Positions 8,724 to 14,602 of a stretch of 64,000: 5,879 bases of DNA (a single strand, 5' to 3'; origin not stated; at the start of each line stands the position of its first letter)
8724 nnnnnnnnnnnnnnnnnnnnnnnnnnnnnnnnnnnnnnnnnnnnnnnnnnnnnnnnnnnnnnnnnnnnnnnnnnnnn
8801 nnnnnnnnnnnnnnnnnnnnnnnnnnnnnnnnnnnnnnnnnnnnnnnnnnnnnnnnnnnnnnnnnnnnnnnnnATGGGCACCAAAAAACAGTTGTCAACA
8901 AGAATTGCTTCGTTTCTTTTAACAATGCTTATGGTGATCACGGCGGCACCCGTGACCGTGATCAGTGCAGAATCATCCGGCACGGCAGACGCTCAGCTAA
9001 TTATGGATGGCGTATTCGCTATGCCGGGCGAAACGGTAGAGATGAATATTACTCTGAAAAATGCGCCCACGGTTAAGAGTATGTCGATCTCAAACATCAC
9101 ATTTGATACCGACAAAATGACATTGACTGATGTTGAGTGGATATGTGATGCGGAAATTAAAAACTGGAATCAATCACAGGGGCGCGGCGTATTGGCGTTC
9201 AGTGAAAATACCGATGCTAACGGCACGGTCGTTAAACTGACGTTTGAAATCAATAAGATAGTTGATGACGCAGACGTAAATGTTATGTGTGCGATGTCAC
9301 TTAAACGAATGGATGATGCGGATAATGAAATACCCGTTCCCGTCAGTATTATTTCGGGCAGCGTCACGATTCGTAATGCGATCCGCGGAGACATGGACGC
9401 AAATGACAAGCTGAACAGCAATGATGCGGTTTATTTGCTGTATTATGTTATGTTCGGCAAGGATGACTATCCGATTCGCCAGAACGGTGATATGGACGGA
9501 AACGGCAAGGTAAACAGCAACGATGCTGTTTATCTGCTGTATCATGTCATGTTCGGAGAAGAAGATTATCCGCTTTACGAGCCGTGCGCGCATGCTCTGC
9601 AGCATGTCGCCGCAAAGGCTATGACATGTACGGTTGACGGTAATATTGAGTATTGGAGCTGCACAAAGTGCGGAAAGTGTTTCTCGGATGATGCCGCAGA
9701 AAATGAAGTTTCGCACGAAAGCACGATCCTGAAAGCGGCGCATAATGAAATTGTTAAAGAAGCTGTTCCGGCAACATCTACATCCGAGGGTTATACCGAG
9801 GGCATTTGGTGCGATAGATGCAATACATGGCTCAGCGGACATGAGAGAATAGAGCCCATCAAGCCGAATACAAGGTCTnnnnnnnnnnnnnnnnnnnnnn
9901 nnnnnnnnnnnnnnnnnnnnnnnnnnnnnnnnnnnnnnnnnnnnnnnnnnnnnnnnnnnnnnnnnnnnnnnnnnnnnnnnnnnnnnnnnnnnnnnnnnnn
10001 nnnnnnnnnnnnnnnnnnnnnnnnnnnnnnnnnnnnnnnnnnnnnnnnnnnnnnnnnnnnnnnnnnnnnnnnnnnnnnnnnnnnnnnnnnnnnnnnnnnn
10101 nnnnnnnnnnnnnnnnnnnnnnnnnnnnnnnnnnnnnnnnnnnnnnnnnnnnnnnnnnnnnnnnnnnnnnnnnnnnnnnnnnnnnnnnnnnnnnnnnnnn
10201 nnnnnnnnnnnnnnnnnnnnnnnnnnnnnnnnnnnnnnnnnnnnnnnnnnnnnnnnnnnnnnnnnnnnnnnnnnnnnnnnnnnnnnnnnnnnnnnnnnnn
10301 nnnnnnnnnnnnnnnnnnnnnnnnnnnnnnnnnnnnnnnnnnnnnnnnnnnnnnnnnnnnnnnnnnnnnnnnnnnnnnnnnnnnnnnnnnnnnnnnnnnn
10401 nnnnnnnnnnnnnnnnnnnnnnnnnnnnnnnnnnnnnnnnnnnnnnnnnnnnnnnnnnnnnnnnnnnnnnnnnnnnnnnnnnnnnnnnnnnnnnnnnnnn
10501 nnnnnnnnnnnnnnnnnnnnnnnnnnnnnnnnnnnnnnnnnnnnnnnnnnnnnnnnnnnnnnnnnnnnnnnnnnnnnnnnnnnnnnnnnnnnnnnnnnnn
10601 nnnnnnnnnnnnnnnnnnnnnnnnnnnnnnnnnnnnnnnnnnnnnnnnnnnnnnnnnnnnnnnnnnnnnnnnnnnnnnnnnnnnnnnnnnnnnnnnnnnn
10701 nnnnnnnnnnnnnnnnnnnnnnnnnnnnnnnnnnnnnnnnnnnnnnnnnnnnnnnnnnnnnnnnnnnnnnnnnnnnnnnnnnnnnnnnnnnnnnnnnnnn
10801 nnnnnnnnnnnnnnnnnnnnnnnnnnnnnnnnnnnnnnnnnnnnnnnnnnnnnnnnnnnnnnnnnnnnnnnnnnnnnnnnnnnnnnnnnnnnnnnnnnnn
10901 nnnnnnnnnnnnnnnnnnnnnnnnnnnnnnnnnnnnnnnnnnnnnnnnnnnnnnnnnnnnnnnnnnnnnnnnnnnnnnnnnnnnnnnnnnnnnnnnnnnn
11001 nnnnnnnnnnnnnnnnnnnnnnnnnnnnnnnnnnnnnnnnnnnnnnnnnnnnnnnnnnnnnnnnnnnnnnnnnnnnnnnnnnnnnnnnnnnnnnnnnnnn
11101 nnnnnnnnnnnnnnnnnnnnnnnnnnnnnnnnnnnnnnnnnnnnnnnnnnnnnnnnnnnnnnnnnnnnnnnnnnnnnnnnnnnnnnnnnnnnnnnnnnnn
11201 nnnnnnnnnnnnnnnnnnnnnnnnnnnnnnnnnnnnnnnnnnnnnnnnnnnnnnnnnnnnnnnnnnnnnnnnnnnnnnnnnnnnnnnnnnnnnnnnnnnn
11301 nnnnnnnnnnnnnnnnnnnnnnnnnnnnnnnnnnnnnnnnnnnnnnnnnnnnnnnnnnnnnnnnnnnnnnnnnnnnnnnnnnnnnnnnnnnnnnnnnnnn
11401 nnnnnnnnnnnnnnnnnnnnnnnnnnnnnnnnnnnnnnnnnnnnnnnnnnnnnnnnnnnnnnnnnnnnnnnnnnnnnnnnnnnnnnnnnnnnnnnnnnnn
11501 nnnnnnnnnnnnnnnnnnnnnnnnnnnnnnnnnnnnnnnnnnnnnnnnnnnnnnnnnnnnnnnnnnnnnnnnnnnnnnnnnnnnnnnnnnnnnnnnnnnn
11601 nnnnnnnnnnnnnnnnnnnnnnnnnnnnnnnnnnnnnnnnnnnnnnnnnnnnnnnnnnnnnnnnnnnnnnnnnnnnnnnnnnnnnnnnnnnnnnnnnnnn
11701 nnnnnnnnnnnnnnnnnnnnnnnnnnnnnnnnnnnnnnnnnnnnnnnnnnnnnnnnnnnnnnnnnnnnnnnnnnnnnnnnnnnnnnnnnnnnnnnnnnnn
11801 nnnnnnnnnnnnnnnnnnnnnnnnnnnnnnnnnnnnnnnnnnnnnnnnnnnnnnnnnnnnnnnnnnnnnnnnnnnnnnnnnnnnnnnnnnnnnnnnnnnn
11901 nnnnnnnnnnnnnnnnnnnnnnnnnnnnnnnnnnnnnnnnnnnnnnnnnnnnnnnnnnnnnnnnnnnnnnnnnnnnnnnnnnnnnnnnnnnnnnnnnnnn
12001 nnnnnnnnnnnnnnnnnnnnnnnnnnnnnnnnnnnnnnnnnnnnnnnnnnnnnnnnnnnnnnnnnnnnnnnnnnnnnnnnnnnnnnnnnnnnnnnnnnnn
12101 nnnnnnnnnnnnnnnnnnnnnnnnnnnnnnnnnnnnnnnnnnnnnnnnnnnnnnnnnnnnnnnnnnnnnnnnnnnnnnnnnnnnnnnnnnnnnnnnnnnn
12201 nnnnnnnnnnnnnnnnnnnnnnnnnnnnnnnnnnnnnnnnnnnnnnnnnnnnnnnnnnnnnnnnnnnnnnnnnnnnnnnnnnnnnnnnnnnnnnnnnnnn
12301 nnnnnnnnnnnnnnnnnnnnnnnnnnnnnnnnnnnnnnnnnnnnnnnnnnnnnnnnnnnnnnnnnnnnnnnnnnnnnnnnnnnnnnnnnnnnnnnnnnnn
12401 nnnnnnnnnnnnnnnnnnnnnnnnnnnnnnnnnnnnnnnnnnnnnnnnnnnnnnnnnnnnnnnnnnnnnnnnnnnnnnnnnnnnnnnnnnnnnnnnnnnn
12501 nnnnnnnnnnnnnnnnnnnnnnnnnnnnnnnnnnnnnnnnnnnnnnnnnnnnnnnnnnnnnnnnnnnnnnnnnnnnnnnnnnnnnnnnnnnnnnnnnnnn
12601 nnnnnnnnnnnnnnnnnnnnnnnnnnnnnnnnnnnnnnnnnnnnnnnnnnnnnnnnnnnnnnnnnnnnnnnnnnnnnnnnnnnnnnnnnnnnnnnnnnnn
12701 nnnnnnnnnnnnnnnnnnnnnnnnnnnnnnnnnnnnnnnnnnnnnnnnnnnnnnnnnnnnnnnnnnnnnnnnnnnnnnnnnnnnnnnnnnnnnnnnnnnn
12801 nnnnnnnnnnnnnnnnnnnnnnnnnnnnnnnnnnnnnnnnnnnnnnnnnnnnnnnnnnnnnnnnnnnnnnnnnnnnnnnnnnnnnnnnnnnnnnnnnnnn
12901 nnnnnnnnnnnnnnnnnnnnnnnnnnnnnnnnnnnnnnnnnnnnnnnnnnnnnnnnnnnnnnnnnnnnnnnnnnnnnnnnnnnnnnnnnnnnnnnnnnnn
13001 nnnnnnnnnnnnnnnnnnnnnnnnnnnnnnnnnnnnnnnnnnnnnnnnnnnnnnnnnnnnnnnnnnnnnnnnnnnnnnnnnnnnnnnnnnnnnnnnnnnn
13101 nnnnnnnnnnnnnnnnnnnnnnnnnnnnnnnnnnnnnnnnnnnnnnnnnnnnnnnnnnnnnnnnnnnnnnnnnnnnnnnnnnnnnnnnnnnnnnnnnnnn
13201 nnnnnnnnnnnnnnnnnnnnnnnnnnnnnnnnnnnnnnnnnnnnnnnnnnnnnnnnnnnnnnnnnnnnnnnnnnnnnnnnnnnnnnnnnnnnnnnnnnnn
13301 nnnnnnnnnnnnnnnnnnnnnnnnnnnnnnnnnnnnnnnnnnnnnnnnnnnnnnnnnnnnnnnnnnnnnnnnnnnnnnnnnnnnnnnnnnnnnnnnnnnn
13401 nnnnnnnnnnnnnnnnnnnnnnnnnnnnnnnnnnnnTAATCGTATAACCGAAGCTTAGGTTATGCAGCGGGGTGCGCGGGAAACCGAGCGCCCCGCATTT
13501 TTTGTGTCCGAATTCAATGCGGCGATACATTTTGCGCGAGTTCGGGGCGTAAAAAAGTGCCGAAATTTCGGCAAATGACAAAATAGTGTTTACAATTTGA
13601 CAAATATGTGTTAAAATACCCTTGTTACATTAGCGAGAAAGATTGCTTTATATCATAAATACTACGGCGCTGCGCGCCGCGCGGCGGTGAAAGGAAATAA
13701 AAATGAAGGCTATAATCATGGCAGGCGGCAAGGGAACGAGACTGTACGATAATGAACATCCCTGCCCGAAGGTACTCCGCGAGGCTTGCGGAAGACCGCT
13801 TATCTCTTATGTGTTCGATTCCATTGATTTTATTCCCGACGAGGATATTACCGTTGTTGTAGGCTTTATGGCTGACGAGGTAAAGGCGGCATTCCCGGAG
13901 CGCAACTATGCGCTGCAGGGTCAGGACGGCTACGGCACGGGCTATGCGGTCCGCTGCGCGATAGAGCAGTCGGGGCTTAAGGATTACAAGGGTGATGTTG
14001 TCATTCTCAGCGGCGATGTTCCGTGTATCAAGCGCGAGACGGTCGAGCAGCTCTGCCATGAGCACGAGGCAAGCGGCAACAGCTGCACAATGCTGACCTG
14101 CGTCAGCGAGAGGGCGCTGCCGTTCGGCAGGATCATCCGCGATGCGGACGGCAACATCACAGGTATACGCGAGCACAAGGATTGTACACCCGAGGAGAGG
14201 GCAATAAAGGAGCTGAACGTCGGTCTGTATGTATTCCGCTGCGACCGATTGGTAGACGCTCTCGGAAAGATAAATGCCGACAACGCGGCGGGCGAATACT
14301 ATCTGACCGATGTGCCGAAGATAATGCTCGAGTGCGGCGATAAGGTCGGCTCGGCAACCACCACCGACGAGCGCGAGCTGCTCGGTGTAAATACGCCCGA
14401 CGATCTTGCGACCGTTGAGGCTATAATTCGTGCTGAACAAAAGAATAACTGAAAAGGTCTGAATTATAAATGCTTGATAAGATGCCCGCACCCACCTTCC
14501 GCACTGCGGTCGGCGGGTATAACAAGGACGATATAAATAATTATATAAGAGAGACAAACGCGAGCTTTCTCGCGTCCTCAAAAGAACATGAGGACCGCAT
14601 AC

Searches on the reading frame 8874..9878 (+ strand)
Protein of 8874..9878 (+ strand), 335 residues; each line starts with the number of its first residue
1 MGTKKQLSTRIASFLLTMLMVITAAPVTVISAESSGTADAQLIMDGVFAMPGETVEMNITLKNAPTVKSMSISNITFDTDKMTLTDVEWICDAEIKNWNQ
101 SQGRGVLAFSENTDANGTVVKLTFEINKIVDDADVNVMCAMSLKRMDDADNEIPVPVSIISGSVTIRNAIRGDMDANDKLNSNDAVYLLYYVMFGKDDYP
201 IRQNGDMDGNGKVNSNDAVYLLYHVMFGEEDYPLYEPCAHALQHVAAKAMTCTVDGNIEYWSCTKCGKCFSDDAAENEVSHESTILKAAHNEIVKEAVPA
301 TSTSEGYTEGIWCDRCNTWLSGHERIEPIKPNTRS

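Call 62: search_protein_families(library=pfam, max_evalue=0.1, proteins=[window:8874-9878:+])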
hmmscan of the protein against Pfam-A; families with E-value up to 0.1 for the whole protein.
seq(335 aa): 3 families
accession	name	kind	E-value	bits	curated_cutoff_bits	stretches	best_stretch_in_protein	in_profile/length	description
PF00963.24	Cohesin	-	1.2e-06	29.2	24.1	1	42-166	3-139/139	Cohesin domain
PF00404.24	Dockerin_1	-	0.0027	18.3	22.9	1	172-220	2-51/57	Dockerin type I domain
PF23674.1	RYYR-CCHC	-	0.034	14.5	27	1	250-299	29-73/79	RYYR-CCHC domain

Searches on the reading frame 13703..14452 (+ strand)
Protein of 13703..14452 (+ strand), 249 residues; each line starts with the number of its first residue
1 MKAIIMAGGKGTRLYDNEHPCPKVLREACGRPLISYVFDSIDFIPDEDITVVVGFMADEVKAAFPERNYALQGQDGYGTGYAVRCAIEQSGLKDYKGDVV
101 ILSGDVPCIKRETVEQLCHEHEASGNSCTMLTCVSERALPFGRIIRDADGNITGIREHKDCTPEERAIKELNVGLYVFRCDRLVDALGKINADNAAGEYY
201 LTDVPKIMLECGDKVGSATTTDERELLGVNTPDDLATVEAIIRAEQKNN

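Call 4: search_protein_families(library=pfam, proteins=[window:13703-14452:+])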
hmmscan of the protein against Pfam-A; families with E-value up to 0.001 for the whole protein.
window:13703-14452:+ (249 aa): 3 families
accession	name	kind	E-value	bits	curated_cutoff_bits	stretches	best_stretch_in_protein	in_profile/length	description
PF12804.13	NTP_transf_3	-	4.7e-16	59.8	27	1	3-141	1-131/160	MobA-like NTP transferase domain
PF00483.29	NTP_transferase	-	5e-14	52.9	21.2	1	2-245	1-239/245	Nucleotidyl transferase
PF01128.25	IspD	-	0.00019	21.7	27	0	2-243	2-220/221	2-C-methyl-D-erythritol 4-phosphate cytidylyltransferase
